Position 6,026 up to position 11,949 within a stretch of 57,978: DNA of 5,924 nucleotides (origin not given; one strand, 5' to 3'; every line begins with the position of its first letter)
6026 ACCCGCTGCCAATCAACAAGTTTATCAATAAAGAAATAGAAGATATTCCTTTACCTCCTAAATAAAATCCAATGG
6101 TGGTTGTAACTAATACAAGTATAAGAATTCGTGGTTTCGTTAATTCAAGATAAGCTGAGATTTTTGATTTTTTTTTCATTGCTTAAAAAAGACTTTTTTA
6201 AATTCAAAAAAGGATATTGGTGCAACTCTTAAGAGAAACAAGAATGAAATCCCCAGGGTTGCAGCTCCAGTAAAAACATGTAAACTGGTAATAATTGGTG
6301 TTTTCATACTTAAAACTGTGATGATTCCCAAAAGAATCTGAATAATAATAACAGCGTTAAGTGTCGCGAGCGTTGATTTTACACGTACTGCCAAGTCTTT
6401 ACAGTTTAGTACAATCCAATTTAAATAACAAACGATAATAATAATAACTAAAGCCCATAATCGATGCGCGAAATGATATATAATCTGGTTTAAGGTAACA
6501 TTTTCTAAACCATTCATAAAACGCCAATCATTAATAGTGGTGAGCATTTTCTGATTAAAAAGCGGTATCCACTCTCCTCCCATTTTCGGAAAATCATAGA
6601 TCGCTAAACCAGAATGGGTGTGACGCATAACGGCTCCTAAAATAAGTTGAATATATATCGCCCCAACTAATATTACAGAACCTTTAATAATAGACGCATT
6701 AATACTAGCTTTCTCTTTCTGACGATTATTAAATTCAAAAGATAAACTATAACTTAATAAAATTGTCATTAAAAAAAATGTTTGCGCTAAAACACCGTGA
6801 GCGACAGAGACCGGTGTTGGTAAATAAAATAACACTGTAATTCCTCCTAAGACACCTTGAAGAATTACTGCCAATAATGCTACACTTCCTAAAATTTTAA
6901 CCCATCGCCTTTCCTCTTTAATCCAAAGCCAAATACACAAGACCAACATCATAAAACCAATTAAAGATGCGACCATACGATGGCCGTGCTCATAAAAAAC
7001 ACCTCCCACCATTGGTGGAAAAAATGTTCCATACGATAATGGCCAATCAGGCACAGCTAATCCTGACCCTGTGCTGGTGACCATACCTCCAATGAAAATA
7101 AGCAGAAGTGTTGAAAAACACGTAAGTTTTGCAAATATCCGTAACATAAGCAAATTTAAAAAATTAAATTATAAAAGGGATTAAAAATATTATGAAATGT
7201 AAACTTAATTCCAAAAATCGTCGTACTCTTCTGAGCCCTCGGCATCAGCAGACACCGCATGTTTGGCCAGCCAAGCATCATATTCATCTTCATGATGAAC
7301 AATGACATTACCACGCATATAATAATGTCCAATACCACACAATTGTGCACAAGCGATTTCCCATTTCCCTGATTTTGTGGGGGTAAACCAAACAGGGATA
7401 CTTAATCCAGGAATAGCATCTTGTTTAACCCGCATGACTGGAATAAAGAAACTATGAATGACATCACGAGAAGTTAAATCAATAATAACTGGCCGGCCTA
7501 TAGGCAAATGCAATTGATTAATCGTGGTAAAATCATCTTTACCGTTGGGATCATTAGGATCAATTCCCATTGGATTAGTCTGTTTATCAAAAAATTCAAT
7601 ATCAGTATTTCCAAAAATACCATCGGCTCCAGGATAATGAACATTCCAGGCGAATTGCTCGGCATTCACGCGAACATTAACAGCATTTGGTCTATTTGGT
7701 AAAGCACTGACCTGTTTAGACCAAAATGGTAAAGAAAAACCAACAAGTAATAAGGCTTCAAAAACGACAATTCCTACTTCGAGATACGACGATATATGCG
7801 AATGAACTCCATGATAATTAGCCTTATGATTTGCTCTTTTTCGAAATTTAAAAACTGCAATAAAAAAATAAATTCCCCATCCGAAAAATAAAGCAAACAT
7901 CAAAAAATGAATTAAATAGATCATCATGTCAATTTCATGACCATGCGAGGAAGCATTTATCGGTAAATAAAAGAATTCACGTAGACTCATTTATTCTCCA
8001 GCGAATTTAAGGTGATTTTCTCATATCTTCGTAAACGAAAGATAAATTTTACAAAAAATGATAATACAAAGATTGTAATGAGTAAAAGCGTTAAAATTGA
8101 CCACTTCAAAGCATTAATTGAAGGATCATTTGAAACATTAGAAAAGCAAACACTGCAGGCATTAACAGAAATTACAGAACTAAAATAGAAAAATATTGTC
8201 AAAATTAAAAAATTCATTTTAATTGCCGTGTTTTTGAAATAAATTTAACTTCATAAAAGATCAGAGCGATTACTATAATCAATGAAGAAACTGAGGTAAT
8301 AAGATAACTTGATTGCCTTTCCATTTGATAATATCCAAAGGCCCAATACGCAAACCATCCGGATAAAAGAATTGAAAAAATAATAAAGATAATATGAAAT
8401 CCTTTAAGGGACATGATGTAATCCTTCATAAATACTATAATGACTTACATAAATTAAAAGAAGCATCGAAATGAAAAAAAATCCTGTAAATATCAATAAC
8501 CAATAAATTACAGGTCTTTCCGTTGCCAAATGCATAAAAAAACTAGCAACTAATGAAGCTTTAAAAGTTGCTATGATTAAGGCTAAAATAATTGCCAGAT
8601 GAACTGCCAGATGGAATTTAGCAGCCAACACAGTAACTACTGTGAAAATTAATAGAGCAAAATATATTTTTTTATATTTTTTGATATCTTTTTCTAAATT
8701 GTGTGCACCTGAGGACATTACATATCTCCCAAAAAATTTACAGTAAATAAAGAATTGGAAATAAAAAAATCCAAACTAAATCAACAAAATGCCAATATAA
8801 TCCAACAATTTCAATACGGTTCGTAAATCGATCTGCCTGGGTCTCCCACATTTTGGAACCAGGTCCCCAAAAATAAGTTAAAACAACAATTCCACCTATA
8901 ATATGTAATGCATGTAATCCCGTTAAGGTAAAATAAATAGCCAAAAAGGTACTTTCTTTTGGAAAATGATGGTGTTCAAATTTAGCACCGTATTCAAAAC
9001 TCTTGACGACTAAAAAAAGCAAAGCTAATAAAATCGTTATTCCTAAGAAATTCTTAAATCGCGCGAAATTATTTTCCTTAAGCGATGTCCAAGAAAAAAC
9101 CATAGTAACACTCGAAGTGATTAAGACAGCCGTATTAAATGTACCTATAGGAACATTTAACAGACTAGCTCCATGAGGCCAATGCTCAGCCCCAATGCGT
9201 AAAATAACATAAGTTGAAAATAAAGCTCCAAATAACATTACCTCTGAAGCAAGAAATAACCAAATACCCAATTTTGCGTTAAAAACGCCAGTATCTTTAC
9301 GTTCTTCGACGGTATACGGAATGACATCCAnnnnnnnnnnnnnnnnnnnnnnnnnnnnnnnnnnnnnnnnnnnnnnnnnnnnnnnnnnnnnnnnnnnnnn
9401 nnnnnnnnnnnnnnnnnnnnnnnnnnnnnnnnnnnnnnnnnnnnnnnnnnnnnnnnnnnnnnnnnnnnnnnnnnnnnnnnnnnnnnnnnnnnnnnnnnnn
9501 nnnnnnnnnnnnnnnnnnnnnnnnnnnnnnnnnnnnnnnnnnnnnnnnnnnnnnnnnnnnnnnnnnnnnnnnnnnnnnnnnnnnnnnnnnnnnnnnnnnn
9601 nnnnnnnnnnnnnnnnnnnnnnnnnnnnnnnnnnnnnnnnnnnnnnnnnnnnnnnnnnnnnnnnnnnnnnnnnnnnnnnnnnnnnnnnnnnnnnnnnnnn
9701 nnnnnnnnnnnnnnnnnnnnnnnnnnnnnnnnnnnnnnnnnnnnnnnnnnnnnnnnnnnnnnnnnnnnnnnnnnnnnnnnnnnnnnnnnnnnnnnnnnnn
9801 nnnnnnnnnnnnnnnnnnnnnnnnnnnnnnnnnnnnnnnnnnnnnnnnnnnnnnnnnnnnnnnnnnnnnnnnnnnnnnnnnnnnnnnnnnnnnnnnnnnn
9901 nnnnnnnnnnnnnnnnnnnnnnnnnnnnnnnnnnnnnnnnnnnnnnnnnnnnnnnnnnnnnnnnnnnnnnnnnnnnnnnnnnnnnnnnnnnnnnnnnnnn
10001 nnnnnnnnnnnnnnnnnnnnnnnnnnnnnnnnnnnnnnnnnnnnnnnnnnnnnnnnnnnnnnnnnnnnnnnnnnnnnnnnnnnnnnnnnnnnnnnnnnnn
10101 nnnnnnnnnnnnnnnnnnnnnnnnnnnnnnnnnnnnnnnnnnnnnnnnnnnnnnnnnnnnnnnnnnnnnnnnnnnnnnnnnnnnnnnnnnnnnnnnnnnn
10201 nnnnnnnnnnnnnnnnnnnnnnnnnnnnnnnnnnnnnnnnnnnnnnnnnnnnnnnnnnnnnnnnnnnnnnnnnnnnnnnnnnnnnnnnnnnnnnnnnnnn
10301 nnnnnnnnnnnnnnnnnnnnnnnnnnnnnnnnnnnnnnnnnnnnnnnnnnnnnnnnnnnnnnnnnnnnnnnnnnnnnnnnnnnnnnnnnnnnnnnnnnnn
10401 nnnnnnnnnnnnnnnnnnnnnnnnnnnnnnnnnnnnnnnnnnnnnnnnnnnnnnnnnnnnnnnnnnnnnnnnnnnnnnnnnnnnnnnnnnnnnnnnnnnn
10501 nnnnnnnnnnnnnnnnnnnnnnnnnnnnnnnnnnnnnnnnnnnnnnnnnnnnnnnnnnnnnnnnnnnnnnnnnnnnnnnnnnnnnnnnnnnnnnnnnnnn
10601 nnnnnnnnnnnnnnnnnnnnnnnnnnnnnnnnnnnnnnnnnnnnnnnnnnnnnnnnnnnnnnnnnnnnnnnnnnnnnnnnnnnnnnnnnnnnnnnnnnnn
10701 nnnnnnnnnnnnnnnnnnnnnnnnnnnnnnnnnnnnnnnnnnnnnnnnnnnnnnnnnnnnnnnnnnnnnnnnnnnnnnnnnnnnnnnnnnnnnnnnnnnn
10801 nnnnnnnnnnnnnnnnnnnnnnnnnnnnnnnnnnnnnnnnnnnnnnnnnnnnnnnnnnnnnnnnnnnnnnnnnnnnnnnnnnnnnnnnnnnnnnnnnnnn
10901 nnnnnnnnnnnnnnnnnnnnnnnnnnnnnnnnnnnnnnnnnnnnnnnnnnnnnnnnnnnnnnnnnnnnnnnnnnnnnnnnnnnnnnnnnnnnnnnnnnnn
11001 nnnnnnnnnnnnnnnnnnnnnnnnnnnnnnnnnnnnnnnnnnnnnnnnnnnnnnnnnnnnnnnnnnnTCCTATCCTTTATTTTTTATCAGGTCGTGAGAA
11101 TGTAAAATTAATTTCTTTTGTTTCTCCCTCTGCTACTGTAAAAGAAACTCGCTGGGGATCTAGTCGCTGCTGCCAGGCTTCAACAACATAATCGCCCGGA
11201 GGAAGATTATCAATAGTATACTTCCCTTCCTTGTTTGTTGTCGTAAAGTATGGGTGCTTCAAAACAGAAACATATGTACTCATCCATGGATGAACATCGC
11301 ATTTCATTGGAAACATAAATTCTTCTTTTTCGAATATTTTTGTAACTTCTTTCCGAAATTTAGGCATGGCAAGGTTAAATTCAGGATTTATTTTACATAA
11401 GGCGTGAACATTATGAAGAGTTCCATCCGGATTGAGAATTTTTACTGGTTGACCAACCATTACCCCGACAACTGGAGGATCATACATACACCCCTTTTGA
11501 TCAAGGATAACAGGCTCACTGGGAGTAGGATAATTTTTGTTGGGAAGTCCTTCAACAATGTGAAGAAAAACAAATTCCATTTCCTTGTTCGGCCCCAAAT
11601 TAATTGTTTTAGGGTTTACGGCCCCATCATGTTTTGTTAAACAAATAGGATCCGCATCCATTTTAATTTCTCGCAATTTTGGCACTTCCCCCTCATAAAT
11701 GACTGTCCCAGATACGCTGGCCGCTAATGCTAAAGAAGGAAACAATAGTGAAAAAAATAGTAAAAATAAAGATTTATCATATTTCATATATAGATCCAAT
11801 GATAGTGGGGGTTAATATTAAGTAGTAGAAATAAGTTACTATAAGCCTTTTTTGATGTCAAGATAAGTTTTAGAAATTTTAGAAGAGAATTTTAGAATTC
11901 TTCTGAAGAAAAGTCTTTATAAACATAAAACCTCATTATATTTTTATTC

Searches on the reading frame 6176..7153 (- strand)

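Call 8: search_protein_families(library=pfam, proteins=[window:6176-7153:-], max_evalue=0.001)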
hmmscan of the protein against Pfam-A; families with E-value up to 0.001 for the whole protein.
window:6176-7153:- (325 aa): 1 family
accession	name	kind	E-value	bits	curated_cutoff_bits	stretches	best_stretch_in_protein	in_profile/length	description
PF02628.20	COX15-CtaA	-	3.3e-43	148.4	29.9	2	53-301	76-319/322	Cytochrome oxidase assembly protein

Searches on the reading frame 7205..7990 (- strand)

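Call 8: search_protein_families(library=pfam, proteins=[window:7205-7990:-], max_evalue=0.001)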
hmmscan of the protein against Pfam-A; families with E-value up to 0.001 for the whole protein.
window:7205-7990:- (261 aa): 1 family
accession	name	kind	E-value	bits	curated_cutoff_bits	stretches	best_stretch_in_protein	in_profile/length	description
PF00116.26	COX2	-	5.1e-14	52.7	22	1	153-226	41-114/120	Cytochrome C oxidase subunit II, periplasmic domain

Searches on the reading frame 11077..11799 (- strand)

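Call 8: search_protein_families(library=pfam, proteins=[window:11077-11799:-], max_evalue=0.001)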
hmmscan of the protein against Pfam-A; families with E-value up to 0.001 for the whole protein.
window:11077-11799:- (240 aa): 3 families
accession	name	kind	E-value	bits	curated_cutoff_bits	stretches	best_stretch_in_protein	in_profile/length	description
PF13620.12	CarboxypepD_reg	-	6.2e-11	42.9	32.3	1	182-234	28-81/82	Carboxypeptidase regulatory-like domain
PF14686.12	fn3_3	-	7.2e-05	22.9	24.4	1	184-228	27-73/75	Polysaccharide lyase family 4, domain II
PF13715.12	CarbopepD_reg_2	-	8.4e-05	23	32.2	1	183-235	25-77/88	CarboxypepD_reg-like domain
